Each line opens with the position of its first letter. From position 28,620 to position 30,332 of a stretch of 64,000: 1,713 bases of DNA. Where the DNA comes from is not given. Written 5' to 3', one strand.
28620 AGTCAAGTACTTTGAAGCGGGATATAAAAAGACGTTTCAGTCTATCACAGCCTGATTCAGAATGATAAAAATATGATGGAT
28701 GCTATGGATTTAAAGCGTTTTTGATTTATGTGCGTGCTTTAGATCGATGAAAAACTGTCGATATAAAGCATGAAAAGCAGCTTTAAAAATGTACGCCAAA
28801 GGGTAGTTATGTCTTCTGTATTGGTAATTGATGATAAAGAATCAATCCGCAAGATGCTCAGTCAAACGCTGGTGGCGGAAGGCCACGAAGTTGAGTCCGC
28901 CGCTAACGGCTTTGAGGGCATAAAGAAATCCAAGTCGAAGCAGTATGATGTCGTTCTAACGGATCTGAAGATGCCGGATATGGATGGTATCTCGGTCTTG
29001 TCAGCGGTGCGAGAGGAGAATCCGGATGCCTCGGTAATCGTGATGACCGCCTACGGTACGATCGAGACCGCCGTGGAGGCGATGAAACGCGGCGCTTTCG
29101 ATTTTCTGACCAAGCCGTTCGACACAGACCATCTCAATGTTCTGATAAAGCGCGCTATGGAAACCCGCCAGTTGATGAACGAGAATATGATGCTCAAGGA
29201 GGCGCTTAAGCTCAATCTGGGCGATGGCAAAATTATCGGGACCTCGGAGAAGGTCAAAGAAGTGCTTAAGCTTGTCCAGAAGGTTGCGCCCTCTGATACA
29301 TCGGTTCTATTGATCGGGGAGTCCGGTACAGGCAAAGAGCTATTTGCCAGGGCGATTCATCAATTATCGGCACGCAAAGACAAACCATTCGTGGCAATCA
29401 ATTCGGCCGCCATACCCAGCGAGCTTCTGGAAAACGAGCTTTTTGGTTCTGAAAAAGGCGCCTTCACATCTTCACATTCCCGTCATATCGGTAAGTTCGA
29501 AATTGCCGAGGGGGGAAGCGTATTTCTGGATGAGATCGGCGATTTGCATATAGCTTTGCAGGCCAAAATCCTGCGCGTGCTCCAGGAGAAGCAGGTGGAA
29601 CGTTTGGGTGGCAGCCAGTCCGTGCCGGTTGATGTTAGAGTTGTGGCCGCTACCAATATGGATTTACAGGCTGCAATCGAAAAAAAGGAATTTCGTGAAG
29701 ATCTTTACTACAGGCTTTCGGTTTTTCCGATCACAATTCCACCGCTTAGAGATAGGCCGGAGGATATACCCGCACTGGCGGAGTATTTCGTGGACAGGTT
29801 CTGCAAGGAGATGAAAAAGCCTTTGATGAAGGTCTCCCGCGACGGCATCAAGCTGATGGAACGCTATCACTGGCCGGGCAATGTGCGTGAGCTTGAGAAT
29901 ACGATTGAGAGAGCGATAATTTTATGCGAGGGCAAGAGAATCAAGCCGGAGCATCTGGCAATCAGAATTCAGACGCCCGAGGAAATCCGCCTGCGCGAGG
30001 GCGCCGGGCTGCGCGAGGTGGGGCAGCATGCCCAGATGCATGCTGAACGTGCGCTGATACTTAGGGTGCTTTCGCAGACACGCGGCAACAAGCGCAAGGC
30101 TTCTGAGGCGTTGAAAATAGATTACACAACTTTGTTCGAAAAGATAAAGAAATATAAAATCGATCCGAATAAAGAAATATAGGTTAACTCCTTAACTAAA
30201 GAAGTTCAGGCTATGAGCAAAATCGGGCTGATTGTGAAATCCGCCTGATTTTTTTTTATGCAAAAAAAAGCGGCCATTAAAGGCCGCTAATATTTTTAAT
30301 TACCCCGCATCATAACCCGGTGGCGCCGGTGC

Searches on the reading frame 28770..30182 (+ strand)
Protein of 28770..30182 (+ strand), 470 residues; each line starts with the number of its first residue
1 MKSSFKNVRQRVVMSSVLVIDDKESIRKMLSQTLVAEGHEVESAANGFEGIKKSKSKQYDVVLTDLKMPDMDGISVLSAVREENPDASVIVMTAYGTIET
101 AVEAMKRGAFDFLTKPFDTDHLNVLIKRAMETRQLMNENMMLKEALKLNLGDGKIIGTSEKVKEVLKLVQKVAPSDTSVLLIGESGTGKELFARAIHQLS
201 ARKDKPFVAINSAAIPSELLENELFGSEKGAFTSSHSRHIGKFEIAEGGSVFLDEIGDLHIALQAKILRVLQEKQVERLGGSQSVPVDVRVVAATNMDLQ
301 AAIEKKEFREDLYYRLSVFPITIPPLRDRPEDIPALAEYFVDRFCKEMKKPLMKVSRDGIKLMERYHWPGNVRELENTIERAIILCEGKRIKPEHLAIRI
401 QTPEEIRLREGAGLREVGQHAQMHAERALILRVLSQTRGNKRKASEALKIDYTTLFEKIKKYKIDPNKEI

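Call 7: search_protein_families(library=pfam, proteins=[window:28770-30182:+], max_evalue=0.01)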
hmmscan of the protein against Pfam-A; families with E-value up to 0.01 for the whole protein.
window:28770-30182:+ (470 aa): 13 families
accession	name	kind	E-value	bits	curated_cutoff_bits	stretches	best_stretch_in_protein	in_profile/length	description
PF00158.32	Sigma54_activat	-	1.3e-69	233.7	20.2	1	155-321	1-167/168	Sigma-54 interaction domain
PF00072.30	Response_reg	-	1.8e-31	109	30.2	1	17-125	1-109/111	Response regulator receiver domain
PF25601.1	AAA_lid_14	-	6e-26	90.5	27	1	327-403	1-77/87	AAA+ ATPase lid domain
PF14532.12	Sigma54_activ_2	-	5.5e-23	82.2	25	1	156-326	1-138/138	Sigma-54 interaction domain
PF07728.20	AAA_5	-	2.3e-08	34.6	22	1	179-297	2-123/139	AAA domain (dynein-related subfamily)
PF02954.25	HTH_8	-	1.3e-07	31.7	22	1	426-462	6-42/42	Bacterial regulatory protein, Fis family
PF07724.20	AAA_2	-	2.1e-05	25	27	1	177-308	4-136/166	AAA domain (Cdc48 subfamily)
PF00004.35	AAA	-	9.7e-05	23.3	21.2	1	179-297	1-110/131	ATPase family associated with various cellular activities (AAA)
PF01078.27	Mg_chelatase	-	0.00058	19.8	20.3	0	174-297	20-158/207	Magnesium chelatase, subunit ChlI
PF06068.19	TIP49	-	0.0041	16.8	23.8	1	165-217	39-90/347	TIP49 P-loop domain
PF07726.17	AAA_3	-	0.0073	16.6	27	0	179-296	2-111/131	ATPase family associated with various cellular activities (AAA)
PF13191.12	AAA_16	-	0.0084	17.1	32.6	0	158-202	5-51/167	AAA ATPase domain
PF20030.5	bpMoxR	-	0.0088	15.6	27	0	165-297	20-147/205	MoxR domain in the MoxR-vWA-beta-propeller ternary systems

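Call 10: search_protein_families(library=padloc, proteins=[window:28770-30182:+], max_evalue=0.01)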
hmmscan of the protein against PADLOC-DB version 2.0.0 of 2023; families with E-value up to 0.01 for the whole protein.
window:28770-30182:+ (470 aa): 7 families
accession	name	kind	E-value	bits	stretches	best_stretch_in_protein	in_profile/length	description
PDLC01995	RtcR_PspF2--CARF_AAA_HTH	-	6.7e-109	363.2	1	133-464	146-480/481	-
PDLC01994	RtcR_PspF1--CARF_AAA_HTH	-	6.6e-48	161.9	1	90-461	108-467/468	-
PDLC01993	RtcR--CARF_AAA_HTH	-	1.6e-46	156.8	1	154-401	181-437/523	-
PDLC04606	PDC-M37B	-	8.8e-08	29.7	1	178-384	176-380/390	-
PDLC00405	SduA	-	9.1e-08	30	1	16-128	8-127/323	DUF4263 domain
PDLC04605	PDC-M37B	-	2.6e-05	21.5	1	178-257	306-384/518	-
PDLC02196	IetA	-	0.0046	14.4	1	109-197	64-143/374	-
